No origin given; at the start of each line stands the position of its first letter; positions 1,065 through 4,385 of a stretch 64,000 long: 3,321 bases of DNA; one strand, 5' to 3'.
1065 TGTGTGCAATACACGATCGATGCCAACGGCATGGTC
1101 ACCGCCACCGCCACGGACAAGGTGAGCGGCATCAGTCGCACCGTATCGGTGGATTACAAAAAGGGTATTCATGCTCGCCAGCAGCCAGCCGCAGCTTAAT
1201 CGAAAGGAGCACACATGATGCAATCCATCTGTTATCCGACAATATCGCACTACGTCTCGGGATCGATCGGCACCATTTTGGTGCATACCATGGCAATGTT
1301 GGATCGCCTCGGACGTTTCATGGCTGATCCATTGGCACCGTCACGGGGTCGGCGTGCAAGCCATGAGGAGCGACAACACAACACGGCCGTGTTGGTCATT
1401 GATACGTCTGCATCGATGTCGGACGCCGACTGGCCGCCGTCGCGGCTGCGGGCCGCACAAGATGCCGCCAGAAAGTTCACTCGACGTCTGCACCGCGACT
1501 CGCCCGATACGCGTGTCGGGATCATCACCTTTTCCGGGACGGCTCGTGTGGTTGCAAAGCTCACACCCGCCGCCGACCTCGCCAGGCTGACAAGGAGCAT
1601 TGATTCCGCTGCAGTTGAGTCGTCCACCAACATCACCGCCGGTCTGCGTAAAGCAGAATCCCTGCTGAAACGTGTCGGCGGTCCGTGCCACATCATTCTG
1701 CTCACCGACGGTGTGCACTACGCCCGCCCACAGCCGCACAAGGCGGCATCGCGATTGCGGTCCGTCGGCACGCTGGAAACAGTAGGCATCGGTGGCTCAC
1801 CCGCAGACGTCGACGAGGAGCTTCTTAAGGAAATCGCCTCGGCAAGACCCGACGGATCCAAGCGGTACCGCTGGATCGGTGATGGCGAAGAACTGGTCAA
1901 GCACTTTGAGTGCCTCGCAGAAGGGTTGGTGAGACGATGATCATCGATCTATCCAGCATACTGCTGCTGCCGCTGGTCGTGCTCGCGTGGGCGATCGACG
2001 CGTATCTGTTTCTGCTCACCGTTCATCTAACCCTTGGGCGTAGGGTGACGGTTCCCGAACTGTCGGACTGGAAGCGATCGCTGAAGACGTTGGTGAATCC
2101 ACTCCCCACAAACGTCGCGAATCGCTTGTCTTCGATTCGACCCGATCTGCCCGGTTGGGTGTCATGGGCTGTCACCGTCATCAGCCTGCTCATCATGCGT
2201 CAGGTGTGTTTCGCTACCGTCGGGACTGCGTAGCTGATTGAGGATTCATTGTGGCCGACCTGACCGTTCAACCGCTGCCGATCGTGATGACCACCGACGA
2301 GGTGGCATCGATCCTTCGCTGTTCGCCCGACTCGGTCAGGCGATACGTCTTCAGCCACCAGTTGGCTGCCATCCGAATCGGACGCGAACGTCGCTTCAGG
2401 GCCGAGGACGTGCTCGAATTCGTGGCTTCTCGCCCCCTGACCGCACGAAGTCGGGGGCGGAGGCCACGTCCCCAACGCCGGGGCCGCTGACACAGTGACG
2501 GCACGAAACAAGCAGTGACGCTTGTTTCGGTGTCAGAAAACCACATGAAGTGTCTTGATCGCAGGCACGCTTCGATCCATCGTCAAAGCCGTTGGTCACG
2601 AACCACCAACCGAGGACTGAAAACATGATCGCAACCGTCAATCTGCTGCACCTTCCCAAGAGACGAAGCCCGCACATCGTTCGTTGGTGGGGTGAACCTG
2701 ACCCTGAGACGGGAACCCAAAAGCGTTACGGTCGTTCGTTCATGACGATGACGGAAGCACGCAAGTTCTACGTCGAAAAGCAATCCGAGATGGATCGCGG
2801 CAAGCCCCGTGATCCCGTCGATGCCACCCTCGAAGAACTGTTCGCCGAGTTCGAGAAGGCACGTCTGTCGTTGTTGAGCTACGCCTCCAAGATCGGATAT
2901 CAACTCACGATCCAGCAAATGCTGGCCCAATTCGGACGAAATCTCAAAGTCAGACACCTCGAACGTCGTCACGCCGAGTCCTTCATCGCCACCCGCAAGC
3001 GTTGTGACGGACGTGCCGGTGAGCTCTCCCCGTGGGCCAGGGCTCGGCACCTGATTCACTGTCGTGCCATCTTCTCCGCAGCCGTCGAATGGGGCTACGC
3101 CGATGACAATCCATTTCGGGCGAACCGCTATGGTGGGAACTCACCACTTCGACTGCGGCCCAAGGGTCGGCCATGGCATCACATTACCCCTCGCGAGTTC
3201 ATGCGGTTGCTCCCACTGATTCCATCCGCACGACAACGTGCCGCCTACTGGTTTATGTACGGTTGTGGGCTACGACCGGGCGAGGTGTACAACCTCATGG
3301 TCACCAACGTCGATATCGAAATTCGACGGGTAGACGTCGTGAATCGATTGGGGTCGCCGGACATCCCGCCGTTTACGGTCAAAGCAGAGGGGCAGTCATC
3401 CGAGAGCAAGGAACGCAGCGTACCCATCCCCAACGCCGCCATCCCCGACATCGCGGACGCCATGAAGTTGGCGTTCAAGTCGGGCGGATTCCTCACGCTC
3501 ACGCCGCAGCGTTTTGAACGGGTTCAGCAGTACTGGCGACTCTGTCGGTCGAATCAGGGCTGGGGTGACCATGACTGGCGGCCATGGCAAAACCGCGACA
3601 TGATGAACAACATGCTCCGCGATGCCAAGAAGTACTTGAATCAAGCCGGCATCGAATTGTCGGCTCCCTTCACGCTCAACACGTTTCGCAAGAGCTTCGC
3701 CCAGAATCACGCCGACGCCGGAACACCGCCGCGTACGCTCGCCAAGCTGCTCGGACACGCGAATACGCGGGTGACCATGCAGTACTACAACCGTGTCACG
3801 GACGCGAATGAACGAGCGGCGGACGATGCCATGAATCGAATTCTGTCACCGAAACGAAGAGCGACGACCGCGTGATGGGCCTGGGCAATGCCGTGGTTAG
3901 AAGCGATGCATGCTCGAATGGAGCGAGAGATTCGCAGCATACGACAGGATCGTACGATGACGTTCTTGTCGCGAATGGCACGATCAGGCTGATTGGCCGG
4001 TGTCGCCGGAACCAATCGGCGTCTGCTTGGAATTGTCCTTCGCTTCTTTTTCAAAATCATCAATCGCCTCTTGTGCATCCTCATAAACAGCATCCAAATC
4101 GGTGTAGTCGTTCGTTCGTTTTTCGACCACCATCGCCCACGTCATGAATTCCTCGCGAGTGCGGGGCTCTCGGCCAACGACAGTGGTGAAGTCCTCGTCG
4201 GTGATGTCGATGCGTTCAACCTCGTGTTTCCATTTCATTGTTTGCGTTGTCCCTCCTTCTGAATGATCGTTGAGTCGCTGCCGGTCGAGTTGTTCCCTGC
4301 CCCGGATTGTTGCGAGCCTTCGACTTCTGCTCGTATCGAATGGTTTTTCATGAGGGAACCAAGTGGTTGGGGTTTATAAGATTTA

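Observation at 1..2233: Lidless Hsp70-like ATPase, MIDAS vWA protein and small 2-TM protein: a tightly coupled module next to an xis/int cassette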

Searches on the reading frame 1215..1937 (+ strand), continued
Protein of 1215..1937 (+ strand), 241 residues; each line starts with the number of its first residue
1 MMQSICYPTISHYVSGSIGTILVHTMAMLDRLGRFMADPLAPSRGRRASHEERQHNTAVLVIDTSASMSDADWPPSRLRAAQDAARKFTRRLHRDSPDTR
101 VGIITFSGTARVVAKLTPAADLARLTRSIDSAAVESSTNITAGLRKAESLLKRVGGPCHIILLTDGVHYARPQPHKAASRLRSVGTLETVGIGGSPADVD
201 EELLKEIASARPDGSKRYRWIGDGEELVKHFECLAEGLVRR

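Call 87: search_protein_families(library=padloc, proteins=[L010:5274-6971:+, P0338, L010:6967-7392:+, L010:4856-5284:+, L039:5671-7257:+, L039:4169-5566:+, L039:11107-11823:-], max_evalue=0.01)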
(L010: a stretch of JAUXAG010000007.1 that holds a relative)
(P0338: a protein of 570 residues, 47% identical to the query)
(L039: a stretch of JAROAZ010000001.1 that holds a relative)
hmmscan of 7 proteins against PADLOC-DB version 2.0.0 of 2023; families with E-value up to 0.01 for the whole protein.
L010:5274-6971:+ (566 aa): 2 families
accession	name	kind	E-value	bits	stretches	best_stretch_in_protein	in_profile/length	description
PDLC04140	mad8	-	1.9e-07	28.9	1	75-388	4-270/314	mads_8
PDLC01055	HerA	-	9.1e-05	19.4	1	73-121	135-184/532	Type III coevolved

P0338 (570 aa): 3 families
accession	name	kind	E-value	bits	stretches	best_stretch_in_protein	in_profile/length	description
PDLC04140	mad8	-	1.2e-09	36.2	1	74-384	4-270/314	mads_8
PDLC01055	HerA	-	0.0043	13.9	0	76-120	140-184/532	Type III coevolved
PDLC02684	DndH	-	0.0054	12.2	1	92-347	1366-1636/1715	DndH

L010:6967-7392:+ (142 aa): 0 families

L010:4856-5284:+ (143 aa): 0 families

L039:5671-7257:+ (529 aa): 1 family
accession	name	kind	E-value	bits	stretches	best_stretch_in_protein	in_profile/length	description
PDLC02987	caspase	-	4.8e-07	27.3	1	1-148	1-128/453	-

L039:4169-5566:+ (466 aa): 1 family
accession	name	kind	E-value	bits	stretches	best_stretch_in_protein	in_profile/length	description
PDLC02987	caspase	-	3.6e-11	40.9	1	180-348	1-130/453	-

L039:11107-11823:- (238 aa): 0 families

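Call 95: search_dna_similar(query=P0121, collection=plasmids, mode=protein, max_evalue=1e-8, max_rows=10)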
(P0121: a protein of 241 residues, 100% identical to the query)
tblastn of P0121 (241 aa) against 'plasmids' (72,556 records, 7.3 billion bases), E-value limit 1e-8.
No match.

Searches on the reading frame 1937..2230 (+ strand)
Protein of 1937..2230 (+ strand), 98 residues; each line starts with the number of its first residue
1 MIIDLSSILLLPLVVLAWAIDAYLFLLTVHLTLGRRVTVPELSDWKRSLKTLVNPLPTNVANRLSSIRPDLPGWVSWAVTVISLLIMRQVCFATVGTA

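Call 4: search_protein_families(library=pfam, proteins=[window:1937-2230:+], max_evalue=0.1)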
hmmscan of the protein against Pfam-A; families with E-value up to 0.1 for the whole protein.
window:1937-2230:+ (98 aa): 0 families

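Call 5: search_protein_families(library=ncbifam, proteins=[window:1937-2230:+], max_evalue=0.01)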
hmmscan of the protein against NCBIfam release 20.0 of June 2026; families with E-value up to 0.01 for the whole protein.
window:1937-2230:+ (98 aa): 0 families

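Call 6: search_protein_families(library=padloc, proteins=[window:1937-2230:+], max_evalue=0.01)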
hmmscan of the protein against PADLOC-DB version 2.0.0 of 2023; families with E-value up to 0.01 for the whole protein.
window:1937-2230:+ (98 aa): 0 families

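Call 33: search_protein_families(library=phrogs, proteins=[window:1937-2230:+], max_evalue=0.01)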
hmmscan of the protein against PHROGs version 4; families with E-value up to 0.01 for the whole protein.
window:1937-2230:+ (98 aa): 0 families

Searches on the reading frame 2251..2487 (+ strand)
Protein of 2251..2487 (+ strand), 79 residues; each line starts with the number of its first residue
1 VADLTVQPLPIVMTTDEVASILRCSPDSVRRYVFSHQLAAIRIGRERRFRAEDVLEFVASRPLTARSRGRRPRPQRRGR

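Call 4: search_protein_families(library=pfam, proteins=[window:2251-2487:+], max_evalue=0.1)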
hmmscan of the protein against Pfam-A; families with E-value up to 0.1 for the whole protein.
window:2251-2487:+ (79 aa): 6 families
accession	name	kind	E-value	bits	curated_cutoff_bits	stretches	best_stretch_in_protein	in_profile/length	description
PF12728.13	HTH_17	-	5.2e-13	49.5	27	1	12-61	1-50/51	Helix-turn-helix domain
PF13411.12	MerR_1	-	0.00063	20.2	21.6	1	13-58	1-47/69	MerR HTH family regulatory protein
PF21531.3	Rv2175c_wHTH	-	0.026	14.9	27.1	1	12-46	15-49/57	DNA-binding protein Rv2175c, wHTH domain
PF06322.17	Phage_NinH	-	0.054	13.9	29.8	1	16-35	20-39/60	Phage NinH protein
PF13551.12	HTH_29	-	0.077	13.5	28.1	0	13-33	13-33/64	Winged helix-turn helix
PF08281.18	Sigma70_r4_2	-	0.091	12.9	25.7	0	13-33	27-47/54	Sigma-70, region 4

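Call 5: search_protein_families(library=ncbifam, proteins=[window:2251-2487:+], max_evalue=0.01)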
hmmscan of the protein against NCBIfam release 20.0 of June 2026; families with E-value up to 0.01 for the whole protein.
window:2251-2487:+ (79 aa): 3 families
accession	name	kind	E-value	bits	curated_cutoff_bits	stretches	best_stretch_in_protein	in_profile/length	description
TIGR01764.1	excise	domain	5.2e-11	42.7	28.8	1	13-59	2-48/49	excisionase family DNA-binding protein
NF033787.1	HTH_BldC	subfamily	3.5e-05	23.5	77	1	12-56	2-47/49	BldC family transcriptional regulator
NF047737.1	antiphage_MADS1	equivalog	0.0019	18.4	80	1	12-54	3-45/49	methylation-associated defense system helix-turn-helix domain-containing protein MAD1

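Call 6: search_protein_families(library=padloc, proteins=[window:2251-2487:+], max_evalue=0.01)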
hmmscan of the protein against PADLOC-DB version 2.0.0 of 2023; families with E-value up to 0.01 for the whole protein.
window:2251-2487:+ (79 aa): 2 families
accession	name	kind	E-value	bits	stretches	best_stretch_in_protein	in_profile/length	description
PDLC04133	mad1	-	2.1e-09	35.5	1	13-59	6-52/60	mads_1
PDLC03348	MTase_II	-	0.0021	14.6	1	13-78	11-79/727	Type II methyltransferase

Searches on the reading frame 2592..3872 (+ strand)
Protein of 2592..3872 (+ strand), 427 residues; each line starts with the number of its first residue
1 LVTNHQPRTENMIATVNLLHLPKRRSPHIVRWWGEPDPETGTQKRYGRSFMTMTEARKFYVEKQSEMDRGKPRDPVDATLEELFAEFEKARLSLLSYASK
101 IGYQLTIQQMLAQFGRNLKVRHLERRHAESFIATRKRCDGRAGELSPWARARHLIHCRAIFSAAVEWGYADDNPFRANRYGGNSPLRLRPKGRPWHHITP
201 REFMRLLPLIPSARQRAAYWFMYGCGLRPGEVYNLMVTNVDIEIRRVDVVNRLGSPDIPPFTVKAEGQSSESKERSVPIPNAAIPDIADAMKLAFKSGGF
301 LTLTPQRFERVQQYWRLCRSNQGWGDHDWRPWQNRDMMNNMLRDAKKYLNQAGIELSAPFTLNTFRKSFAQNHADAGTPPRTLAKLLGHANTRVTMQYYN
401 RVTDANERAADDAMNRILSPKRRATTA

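Call 4: search_protein_families(library=pfam, proteins=[window:2592-3872:+], max_evalue=0.1)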
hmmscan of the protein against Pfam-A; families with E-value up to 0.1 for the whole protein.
window:2592-3872:+ (427 aa): 1 family
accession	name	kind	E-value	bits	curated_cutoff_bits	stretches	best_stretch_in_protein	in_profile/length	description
PF00589.27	Phage_integrase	-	6.7e-18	65.5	27.1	1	211-403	16-169/172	Phage integrase family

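Call 5: search_protein_families(library=ncbifam, proteins=[window:2592-3872:+], max_evalue=0.01)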
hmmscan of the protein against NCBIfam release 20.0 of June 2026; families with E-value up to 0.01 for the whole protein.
window:2592-3872:+ (427 aa): 8 families
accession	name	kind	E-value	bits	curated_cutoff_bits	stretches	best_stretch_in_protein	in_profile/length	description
NF040815.2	recomb_XerA_Arch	equivalog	3.3e-13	49.8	220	2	342-404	197-257/263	site-specific tyrosine recombinase/integron integrase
TIGR02225.1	recomb_XerD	equivalog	2.9e-12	46.5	329.6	2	83-283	7-176/290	site-specific tyrosine recombinase XerD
TIGR02249.1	integrase_gron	subfamily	4e-10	39.6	265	1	341-407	242-305/315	integron integrase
NF001399.0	PRK00283.1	subfamily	1.5e-09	37.5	279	1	75-250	8-171/300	tyrosine recombinase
NF011946.0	PRK15417.1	equivalog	4.7e-08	32.6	435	1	341-417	257-333/337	integron integrase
TIGR02224.1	recomb_XerC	equivalog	2.1e-07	30.6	335.15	0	119-249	40-164/295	tyrosine recombinase XerC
NF003462.0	PRK05084.1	equivalog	8.2e-07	28.1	267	1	358-412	301-355/360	tyrosine recombinase XerS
NF002331.0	PRK01287.1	subfamily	7.2e-05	21.9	371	0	213-251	162-200/365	site-specific tyrosine recombinase XerC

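Call 6: search_protein_families(library=padloc, proteins=[window:2592-3872:+], max_evalue=0.01)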
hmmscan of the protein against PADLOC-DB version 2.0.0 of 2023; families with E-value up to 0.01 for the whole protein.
window:2592-3872:+ (427 aa): 0 families

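Call 33: search_protein_families(library=phrogs, proteins=[window:2592-3872:+], max_evalue=0.01)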
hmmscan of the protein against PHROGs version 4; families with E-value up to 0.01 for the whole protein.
window:2592-3872:+ (427 aa): 4 families
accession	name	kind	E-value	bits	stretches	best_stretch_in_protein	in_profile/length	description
phrog_1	-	integration and excision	1.8e-42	147.4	1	30-423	126-456/611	integrase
phrog_216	-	integration and excision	1.1e-19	71.6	1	160-423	25-245/301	integrase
phrog_7685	-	integration and excision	2.8e-06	28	1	338-418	164-239/240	integrase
phrog_7269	-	integration and excision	0.0043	18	1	346-404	14-72/89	integrase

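Call 51: find_related_loci(query=window:2592-3872:+, collection=metagenome_contigs, flank=9000)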
Query window:2592-3872:+ (427 aa) in metagenome_contigs; peptide patterns used: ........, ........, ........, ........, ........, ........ (x = any residue, [..] = any of these).
30 stretches matched a pattern; 2 encode a relative of the query (tblastn E <= 1e-3); 2 distinct loci.
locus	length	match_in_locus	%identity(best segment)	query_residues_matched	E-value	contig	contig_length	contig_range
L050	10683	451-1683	64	12-422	0e+0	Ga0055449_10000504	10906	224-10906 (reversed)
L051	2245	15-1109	71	63-427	0e+0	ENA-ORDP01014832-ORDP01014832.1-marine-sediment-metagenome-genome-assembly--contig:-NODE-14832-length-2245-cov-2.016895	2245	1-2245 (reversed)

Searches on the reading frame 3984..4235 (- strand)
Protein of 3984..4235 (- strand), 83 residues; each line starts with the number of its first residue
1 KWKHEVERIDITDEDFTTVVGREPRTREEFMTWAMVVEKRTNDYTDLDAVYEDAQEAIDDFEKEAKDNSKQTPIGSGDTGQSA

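Call 81: search_protein_families(library=pfam, proteins=[window:3984-4235:-], max_evalue=0.05)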
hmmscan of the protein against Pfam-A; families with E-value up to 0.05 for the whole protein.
window:3984-4235:- (83 aa): 1 family
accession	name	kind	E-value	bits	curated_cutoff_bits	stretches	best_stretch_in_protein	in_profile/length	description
PF25289.1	DUF7877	-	0.041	14.8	27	1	41-73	58-90/115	Domain of unknown function (DUF7877)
